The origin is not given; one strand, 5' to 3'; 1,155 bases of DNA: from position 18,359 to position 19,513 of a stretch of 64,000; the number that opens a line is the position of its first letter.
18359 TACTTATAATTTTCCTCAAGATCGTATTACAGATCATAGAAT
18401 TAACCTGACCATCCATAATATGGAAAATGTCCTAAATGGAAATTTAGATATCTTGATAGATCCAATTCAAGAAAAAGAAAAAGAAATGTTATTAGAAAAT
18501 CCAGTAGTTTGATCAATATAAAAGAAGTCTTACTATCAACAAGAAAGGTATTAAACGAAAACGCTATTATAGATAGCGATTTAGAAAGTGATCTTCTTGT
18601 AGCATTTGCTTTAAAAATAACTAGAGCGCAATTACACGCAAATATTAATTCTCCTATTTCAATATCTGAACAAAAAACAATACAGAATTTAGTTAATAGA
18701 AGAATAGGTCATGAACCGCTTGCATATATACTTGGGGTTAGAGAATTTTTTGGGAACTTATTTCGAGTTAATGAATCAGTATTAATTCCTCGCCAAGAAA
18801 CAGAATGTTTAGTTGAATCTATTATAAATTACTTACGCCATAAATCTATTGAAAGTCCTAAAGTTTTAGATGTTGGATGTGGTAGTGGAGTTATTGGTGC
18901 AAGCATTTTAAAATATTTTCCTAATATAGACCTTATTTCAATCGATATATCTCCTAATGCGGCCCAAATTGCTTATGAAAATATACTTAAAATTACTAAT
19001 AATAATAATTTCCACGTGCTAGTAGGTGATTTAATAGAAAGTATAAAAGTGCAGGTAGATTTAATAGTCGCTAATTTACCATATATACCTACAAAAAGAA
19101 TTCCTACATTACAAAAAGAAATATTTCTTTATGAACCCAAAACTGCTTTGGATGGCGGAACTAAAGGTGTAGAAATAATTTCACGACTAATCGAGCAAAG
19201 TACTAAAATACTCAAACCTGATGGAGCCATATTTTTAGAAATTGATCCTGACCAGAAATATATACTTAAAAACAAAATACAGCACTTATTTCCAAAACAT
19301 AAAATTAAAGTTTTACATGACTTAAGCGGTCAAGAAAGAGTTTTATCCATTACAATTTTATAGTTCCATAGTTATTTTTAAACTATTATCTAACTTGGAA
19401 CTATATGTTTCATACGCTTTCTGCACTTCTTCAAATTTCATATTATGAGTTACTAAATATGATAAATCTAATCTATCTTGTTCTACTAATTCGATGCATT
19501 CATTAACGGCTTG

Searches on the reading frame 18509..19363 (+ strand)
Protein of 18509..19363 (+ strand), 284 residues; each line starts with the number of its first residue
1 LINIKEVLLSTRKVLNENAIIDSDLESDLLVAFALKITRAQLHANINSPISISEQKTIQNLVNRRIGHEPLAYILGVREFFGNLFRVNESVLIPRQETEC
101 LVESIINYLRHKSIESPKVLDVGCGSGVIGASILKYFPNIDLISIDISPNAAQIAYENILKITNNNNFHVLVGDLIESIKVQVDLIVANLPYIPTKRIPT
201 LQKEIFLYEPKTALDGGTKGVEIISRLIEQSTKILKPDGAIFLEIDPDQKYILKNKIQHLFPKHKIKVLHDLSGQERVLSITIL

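Call 47: find_encoding_contigs(protein=window:18509-19363:+, flank=10000, max_places=1)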
Protein window:18509-19363:+ (284 aa): 14 contigs read that carry it; 1 place shown.
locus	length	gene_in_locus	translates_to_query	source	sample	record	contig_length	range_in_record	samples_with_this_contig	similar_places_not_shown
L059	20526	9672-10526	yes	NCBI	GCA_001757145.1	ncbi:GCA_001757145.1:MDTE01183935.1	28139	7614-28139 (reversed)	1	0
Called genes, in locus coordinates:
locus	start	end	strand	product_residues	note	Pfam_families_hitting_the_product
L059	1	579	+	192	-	?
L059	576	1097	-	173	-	-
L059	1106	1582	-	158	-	PF01878:EVE (weak)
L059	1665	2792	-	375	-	PF08331:QueG_DUF1730, PF13484:Fer4_16, PF13646:HEAT_2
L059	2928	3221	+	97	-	-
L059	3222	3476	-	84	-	PF01649:Ribosomal_S20p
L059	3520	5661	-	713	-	PF13328:HD_4, PF01966:HD, PF04607:RelA_SpoT, PF02824:TGS, PF19296:RelA_AH, PF28438:RelA_RIS, PF13291:ACT_4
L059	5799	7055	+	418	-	PF13393:tRNA-synt_His, PF00587:tRNA-synt_2b, PF13393:tRNA-synt_His, PF03129:HGTP_anticodon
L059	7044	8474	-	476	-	-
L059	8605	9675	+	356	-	PF03462:PCRF, PF00472:RF-1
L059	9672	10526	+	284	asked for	PF17827:PrmC_N, PF05175:MTS, PF06325:PrmA, PF13489:Methyltransf_23 (weak), PF13847:Methyltransf_31, PF08242:Methyltransf_12, PF13649:Methyltransf_25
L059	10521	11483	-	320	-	PF16884:ADH_N_2 (weak), PF08240:ADH_N, PF16912:Glu_dehyd_C, PF00107:ADH_zinc_N, PF13602:ADH_zinc_N_2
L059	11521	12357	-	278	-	PF13714:PEP_mutase, PF00463:ICL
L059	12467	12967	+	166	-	PF00588:SpoU_methylase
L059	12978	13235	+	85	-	-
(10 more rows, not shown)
